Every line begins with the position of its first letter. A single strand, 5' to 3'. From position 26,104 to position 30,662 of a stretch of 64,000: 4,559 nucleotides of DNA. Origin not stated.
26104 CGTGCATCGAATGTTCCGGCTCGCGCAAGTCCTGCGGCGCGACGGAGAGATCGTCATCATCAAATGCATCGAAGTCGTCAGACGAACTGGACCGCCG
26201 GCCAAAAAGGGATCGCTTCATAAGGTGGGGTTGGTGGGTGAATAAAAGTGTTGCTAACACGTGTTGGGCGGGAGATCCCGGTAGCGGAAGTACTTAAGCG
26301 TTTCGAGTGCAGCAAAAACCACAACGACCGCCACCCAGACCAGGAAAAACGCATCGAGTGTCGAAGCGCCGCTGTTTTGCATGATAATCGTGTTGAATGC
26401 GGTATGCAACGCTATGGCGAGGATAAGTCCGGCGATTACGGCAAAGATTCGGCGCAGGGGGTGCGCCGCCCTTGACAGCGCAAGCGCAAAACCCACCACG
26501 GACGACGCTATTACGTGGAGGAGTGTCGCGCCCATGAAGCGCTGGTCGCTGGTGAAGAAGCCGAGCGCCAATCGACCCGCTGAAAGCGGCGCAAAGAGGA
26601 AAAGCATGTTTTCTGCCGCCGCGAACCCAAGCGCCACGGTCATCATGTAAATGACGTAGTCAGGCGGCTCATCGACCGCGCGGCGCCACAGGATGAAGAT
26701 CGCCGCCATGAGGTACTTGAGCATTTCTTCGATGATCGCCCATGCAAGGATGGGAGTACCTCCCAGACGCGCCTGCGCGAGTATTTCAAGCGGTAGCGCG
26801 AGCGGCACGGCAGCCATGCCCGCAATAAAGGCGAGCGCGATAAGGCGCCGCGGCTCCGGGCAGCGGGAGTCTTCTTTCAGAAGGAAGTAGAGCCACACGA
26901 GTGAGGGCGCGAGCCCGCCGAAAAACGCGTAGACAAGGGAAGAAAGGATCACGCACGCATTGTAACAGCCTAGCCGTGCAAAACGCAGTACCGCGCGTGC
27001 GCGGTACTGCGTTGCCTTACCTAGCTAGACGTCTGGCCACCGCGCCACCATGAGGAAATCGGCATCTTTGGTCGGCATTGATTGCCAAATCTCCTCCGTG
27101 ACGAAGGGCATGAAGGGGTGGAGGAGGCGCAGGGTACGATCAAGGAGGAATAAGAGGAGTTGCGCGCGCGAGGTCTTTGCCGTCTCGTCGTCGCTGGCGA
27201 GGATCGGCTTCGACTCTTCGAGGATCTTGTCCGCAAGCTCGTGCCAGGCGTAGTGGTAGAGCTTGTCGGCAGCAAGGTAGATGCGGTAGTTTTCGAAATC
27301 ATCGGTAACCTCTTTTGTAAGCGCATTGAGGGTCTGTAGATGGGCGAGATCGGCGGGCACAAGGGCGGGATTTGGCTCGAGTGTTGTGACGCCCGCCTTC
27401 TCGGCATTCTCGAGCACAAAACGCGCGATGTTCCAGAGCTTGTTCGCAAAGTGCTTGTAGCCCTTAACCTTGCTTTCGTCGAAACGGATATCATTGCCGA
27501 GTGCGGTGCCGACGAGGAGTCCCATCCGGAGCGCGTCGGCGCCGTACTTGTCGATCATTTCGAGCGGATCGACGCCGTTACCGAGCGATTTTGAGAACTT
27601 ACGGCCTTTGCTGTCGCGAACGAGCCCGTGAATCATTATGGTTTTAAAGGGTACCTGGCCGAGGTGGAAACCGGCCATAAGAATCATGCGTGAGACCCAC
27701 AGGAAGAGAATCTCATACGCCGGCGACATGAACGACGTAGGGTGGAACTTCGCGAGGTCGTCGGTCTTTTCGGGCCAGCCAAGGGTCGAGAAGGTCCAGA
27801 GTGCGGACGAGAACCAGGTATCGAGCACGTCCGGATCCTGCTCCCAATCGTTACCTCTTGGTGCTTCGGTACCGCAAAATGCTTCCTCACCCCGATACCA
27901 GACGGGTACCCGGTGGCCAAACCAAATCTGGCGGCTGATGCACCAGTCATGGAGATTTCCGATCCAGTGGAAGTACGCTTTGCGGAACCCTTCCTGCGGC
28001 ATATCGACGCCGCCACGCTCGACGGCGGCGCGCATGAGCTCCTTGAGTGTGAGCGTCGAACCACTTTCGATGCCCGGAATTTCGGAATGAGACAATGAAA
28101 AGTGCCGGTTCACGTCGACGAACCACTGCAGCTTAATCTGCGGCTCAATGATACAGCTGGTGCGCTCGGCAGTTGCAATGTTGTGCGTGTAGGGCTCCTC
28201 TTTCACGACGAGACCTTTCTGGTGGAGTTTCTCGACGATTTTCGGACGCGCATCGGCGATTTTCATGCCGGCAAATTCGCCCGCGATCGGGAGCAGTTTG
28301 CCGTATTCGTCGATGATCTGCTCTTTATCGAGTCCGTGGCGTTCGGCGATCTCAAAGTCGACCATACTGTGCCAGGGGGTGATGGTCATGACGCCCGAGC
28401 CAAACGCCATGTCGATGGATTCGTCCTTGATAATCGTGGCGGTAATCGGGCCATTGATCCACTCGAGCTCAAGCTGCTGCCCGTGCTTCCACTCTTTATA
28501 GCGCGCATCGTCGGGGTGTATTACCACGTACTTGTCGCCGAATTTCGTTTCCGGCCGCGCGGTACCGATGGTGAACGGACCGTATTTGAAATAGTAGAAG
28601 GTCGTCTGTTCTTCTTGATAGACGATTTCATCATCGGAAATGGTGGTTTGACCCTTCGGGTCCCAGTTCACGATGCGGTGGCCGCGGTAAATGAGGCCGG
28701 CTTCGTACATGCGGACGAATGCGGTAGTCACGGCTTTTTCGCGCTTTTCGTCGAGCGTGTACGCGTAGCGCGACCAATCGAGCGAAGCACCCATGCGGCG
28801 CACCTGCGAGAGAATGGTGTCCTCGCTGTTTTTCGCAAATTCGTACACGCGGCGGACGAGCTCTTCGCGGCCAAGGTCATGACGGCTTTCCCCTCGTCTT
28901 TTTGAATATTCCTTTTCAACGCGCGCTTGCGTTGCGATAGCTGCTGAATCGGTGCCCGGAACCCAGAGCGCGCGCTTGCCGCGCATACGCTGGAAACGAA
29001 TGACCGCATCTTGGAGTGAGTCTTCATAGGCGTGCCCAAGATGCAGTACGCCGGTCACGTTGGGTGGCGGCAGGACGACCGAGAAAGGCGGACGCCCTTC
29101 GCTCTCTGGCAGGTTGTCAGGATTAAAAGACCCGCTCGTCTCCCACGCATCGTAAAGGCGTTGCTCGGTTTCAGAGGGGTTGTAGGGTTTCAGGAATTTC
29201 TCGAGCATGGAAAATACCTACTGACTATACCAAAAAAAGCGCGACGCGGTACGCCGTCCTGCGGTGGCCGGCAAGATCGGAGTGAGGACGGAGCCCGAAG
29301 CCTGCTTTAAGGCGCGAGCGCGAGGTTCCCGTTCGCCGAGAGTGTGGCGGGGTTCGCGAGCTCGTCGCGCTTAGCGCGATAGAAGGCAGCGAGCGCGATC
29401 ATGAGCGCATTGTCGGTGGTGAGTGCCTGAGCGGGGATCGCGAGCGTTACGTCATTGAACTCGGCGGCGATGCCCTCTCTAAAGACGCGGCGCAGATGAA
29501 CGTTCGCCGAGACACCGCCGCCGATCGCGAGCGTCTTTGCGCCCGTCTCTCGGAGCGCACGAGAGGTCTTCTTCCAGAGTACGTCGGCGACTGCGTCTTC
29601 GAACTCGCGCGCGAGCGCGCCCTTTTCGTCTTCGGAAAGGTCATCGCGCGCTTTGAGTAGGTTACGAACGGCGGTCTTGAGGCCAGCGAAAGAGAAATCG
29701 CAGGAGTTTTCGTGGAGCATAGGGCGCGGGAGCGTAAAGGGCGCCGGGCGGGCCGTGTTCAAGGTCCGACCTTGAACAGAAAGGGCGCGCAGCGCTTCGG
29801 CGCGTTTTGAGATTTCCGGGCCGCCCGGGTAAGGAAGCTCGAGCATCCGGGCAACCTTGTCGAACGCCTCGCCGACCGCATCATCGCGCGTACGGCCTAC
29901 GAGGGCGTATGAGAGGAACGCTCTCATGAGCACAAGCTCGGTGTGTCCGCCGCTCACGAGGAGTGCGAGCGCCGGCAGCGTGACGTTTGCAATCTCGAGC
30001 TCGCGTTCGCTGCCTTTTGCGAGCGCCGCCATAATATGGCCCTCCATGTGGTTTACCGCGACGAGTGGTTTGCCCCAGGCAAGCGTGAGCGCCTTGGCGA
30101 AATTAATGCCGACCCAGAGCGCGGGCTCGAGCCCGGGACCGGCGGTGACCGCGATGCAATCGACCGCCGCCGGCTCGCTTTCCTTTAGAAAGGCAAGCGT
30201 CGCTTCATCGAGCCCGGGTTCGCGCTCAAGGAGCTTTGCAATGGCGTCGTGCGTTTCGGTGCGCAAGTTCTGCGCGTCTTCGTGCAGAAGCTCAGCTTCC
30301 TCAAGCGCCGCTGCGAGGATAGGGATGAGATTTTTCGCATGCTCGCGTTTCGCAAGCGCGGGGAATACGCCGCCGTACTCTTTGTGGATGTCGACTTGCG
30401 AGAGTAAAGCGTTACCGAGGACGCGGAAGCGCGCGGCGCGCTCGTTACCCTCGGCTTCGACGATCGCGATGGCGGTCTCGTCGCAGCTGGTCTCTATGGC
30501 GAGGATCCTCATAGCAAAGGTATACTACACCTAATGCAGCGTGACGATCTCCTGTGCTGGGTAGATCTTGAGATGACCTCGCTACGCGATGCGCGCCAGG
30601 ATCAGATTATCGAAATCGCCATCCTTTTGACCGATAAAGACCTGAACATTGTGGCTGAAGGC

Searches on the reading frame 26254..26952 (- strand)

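Call 22: search_protein_families(library=pfam, proteins=[window:26254-26952:-], max_evalue=0.001)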
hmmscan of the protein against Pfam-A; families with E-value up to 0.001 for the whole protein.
window:26254-26952:- (232 aa): 1 family
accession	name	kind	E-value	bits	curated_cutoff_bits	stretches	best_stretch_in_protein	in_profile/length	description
PF13367.11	PrsW-protease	-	3.3e-24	85.9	23.5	1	33-213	1-194/196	PrsW family intramembrane metalloprotease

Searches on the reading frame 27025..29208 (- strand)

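Call 7: search_protein_families(library=pfam, proteins=[window:27025-29208:-], max_evalue=0.001)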
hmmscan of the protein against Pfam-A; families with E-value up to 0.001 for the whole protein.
window:27025-29208:- (727 aa): 3 families
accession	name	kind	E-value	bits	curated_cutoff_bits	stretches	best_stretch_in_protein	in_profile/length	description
PF00133.28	tRNA-synt_1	-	9e-118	394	22.7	2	18-442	2-251/414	tRNA synthetases class I (I, L, M and V)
PF08264.19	Anticodon_1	-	1.3e-26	93.7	25.1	1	624-725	5-105/148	Anticodon-binding domain of tRNA ligase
PF09334.17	tRNA-synt_1g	-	3.2e-19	69.4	20.1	2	49-195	8-135/391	tRNA synthetases class I (M)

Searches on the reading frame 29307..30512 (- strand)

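Call 21: search_protein_families(library=pfam, proteins=[window:29307-30512:-], max_evalue=0.001)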
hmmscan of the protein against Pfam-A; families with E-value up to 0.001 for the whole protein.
window:29307-30512:- (401 aa): 2 families
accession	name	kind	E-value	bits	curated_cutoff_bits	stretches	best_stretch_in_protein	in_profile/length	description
PF00814.31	TsaD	-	2.6e-74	250.7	24.8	2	113-373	47-263/264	tRNA N6-adenosine threonylcarbamoyltransferase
PF22521.2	HypF_C_2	-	2.1e-05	24.9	27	1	277-354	148-223/241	Carbamoyltransferase, Kae1-like Domain, second subdomain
